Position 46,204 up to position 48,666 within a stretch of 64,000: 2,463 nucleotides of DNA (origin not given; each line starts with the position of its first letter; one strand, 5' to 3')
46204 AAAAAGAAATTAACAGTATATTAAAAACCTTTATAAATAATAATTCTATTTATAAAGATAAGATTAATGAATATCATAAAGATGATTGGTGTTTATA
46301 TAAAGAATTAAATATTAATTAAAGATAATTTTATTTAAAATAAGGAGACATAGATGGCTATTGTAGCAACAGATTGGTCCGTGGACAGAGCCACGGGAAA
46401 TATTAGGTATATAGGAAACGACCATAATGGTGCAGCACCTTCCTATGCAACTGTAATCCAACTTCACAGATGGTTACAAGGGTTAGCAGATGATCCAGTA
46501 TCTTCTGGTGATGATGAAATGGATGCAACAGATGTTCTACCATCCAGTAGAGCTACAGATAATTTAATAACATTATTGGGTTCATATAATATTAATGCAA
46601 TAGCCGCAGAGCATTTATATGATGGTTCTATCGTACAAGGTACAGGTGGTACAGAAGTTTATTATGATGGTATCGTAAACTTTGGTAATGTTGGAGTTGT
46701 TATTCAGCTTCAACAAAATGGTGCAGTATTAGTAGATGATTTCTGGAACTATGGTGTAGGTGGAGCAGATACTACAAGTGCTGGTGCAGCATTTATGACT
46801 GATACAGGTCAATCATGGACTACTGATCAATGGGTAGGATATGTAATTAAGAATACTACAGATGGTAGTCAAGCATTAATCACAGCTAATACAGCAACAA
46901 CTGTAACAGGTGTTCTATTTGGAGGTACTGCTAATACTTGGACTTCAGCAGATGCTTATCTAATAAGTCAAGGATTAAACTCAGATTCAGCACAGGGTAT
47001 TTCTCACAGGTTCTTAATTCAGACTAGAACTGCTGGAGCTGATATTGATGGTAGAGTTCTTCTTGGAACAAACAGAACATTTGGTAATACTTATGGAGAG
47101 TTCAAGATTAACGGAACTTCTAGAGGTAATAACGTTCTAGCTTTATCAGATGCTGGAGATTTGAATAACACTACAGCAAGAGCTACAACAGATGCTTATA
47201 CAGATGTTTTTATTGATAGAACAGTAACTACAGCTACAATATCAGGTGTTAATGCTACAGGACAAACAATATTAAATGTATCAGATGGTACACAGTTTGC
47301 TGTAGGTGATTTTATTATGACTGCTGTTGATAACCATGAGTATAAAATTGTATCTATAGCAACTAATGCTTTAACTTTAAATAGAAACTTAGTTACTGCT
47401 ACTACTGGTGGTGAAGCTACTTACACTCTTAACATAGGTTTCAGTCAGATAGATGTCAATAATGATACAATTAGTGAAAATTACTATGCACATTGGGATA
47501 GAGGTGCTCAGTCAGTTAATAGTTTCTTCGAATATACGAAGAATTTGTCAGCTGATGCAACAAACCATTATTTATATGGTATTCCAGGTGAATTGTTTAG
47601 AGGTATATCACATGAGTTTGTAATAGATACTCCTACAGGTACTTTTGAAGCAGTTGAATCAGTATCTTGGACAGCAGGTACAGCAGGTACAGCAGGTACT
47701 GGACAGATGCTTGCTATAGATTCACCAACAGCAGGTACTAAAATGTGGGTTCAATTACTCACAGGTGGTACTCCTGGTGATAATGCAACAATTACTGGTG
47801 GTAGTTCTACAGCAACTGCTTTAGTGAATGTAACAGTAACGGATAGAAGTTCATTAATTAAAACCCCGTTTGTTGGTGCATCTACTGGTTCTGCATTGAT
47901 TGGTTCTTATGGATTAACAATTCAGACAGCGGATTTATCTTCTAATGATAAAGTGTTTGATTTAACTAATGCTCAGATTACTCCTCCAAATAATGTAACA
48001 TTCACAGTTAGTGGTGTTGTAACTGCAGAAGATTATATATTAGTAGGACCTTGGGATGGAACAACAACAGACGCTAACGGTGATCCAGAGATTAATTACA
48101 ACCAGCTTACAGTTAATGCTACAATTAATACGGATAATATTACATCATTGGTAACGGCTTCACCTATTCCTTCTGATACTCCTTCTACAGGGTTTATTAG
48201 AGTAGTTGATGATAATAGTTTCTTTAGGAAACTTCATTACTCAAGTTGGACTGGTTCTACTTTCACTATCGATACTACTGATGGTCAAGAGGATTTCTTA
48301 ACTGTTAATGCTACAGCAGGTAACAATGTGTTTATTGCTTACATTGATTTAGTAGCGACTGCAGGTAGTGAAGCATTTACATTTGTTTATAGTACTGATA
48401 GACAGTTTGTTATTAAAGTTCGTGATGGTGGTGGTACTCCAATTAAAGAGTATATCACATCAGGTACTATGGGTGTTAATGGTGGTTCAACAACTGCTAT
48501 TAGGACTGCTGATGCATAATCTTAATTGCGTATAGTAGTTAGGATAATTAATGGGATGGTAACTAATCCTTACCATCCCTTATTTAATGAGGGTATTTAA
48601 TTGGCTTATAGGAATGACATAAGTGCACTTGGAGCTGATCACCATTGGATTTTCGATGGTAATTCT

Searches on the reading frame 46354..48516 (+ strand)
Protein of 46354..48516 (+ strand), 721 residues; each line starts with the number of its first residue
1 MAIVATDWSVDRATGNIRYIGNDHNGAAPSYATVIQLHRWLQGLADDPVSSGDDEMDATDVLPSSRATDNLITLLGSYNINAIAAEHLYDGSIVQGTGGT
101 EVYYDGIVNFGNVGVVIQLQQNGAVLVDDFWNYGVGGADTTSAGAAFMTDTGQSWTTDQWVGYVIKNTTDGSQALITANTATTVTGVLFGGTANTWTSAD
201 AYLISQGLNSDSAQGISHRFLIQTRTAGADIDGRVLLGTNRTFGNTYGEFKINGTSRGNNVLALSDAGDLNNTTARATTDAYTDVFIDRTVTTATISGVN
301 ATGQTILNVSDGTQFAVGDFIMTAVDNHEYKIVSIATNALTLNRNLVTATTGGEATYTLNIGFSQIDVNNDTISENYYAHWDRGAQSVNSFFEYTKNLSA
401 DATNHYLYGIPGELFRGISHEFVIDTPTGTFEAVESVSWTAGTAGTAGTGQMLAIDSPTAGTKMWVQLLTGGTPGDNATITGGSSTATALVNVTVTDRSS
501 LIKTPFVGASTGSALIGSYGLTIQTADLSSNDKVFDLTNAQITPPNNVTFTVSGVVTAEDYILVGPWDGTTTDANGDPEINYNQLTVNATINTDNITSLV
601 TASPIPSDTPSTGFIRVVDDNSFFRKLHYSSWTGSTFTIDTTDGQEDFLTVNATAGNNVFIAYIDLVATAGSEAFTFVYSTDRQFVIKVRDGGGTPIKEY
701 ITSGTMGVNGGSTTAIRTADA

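Call 11: search_protein_families(library=phrogs, proteins=[window:46354-48516:+], max_evalue=0.001)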
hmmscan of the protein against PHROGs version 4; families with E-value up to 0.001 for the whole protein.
window:46354-48516:+ (721 aa): 1 family
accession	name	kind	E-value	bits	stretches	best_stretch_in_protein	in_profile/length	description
phrog_20501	-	unknown function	0.00022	22.1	1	290-356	56-122/193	-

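Call 12: search_protein_families(library=pfam, proteins=[window:46354-48516:+], max_evalue=0.001)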
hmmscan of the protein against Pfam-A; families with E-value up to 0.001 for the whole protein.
window:46354-48516:+ (721 aa): 0 families

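Call 67: search_dna_similar(query=window:46354-48516:+, collection=phages, mode=protein, max_rows=12, max_evalue=0.001)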
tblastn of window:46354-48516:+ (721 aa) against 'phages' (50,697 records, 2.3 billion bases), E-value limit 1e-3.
No match.

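Call 70: search_solved_structures(query=window:46354-48516:+, max_evalue=1)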
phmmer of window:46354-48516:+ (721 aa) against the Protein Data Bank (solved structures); distinct sequences matched with E-value up to 1: 1.
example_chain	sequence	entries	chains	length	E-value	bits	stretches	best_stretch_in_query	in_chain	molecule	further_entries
9n71_B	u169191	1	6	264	0.0014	20.3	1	291-355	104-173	Tail tube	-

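Call 84: find_homologous_proteins(query=window:46354-48516:+, max_evalue=0.001)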
Query window:46354-48516:+ (721 aa): 2546 proteins with E <= 0.001 among 8000 candidates; the best 120 are listed.
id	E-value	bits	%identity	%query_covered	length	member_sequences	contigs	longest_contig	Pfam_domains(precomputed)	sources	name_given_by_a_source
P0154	0.0e+0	1567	100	100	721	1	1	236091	-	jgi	-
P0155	0.0e+0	1241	70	92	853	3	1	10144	-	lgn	-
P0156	0.0e+0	1225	73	92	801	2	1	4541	-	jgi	-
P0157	0.0e+0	1205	69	91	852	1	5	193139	-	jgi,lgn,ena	-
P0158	0.0e+0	1202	69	91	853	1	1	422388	-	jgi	jgi:hypothetical protein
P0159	0.0e+0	1192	72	92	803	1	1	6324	-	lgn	-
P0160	0.0e+0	1191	75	100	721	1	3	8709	-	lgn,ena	-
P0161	0.0e+0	1081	69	100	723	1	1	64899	-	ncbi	-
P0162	0.0e+0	1071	67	100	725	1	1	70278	-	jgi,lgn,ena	-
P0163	0.0e+0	1069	65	92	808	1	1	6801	-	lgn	-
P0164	0.0e+0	1045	65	92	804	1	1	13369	-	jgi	jgi:hypothetical protein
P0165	0.0e+0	1026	66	91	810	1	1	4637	-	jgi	-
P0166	0.0e+0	1013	66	100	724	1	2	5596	-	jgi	-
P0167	9.3e-296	1001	65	100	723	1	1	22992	-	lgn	-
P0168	1.9e-294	997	62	92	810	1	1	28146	-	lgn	-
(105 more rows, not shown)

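Call 85: find_encoding_contigs(protein=P0158, flank=8000, max_places=2)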
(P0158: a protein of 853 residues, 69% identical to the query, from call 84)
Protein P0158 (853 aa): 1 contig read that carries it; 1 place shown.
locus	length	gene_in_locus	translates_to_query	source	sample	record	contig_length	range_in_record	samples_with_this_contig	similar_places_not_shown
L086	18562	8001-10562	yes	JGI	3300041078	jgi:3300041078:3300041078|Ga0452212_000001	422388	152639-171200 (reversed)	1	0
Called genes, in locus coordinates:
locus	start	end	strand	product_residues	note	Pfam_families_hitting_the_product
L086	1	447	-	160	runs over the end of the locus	PF06574:FAD_syn (weak), PF01467:CTP_transf_like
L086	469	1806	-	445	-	PF13401:AAA_22 (faint), PF00004:AAA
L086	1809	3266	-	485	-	PF01336:tRNA_anti-codon (weak), PF00152:tRNA-synt_2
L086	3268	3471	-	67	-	-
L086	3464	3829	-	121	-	-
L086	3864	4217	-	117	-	PF01050:MannoseP_isomer (weak), PF07883:Cupin_2 (weak)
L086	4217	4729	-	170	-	PF01327:Pep_deformylase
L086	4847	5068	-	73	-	-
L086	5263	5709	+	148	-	-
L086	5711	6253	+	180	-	-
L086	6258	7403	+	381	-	-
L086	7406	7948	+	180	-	-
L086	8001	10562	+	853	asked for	-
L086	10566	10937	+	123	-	-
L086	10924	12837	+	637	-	-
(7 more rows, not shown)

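Call 86: find_encoding_contigs(protein=P0157, flank=8000, max_places=2)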
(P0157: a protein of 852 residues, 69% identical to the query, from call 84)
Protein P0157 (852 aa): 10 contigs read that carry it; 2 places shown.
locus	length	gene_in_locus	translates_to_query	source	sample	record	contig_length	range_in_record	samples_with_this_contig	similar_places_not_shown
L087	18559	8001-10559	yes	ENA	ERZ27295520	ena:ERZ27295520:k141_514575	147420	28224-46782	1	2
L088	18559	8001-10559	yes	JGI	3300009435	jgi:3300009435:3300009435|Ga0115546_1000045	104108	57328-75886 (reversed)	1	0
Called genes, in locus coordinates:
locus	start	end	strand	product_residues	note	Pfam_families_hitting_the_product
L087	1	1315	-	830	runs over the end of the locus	PF08275:DNAG_N, PF01751:Toprim, PF13155:Toprim_2, PF13662:Toprim_4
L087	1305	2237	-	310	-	PF00294:PfkB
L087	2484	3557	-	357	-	-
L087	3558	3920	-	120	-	-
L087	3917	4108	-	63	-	-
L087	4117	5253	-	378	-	PF00149:Metallophos, PF12850:Metallophos_2 (weak)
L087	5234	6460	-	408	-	PF14579:HHH_6, PF01336:tRNA_anti-codon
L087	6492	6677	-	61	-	-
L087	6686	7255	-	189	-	-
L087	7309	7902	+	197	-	-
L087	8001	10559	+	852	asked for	-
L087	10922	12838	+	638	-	-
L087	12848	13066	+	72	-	-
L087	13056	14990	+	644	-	-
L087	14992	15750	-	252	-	PF01734:Patatin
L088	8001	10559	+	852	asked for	-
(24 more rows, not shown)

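Call 87: find_encoding_contigs(protein=P0162, flank=8000, max_places=2)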
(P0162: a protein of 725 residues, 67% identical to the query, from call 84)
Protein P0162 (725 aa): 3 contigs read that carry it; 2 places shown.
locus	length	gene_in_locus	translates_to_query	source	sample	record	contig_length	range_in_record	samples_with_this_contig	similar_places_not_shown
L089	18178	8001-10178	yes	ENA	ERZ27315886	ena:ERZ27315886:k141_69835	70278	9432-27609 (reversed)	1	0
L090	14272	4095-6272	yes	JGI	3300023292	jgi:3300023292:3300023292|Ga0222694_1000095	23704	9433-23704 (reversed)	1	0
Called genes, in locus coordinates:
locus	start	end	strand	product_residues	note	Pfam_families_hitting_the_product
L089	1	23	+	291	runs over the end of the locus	PF11649:T4_neck-protein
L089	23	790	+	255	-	PF16724:T4-gp15_tss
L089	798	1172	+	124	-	PF11053:DNA_Packaging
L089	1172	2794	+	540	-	PF03237:Terminase_6N, PF17289:Terminase_6C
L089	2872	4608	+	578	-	PF04984:Phage_sheath_1, PF17482:Phage_sheath_1C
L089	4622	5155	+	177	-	PF06841:Phage_T4_gp19 (weak), PF23849:Phage_TTP_2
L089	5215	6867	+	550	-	PF07230:Portal_T4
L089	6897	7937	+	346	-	-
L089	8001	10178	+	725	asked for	-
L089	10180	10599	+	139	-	-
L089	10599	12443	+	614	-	-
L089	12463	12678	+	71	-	-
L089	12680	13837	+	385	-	-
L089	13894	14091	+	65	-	-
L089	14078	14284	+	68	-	-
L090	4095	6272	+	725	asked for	-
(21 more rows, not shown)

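Call 107: predict_structure(alignment_id=A5)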
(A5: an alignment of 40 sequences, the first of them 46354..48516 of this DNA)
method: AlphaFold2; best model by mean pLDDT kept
length: 721 residues; sequences in the alignment: 40
mean_pLDDT: 82.7   pTM: 0.71
mean pLDDT of the five models: 82.7, 82.5, 80.0, 79.8, 75.6
residues with pLDDT >= 90: 303; 70-90: 290; 50-70: 94; < 50: 34
segments of 3 or more residues with pLDDT < 50: 47-56, 62-65, 503-519
pLDDT, mean of each block of 10 residues (from residue 1): 84 88 76 85 60 50 51 86 86 84 80 65 66 79 89 90 85 87 89 88 71 59 81 68 70 64 60 74 87 95 94 93 91 95 93 93 83 82 81 82 84 84 93 93 89 91 90 91 95 82 42 41 67 74 85 92 94 93 95 95 91 95 96 94 93 96 94 90 93 79 93 89 63
secondary structure, 60 per line:
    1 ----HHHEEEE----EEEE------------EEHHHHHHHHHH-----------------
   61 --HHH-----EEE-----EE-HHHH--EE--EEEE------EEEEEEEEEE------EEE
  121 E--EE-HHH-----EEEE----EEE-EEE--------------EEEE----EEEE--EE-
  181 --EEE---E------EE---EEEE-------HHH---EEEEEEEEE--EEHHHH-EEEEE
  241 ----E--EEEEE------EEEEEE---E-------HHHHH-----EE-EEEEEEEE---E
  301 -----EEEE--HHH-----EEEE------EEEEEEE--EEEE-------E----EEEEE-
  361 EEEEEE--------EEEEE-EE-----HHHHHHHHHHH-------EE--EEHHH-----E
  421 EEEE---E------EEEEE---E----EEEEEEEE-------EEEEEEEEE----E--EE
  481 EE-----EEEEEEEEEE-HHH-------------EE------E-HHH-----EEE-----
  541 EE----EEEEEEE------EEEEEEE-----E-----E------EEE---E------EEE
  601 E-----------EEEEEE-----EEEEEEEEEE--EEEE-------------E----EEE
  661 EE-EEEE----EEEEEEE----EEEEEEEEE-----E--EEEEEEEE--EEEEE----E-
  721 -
elements in order (helices of 4 or more, strands of 3 or more residues): E8-11 E16-19 H34-43 E71-73 H82-85 E92-95 E102-111 E118-121 E135-138 E143-145 E147-149 E164-167 E172-175 E183-185 E201-204 E218-226 H231-234 E236-240 E248-252 E259-264 H276-280 E289-296 E306-309 E320-323 E330-336 E339-342 E355-359 E361-366 E375-379 H388-398 E420-424 E435-439 E448-455 E463-471 E479-482 E488-497 E533-535 E547-553 E560-566 E585-587 E598-601 E613-618 E624-633 E636-639 E658-662 E664-667 E672-678 E683-691 E700-707 E710-714
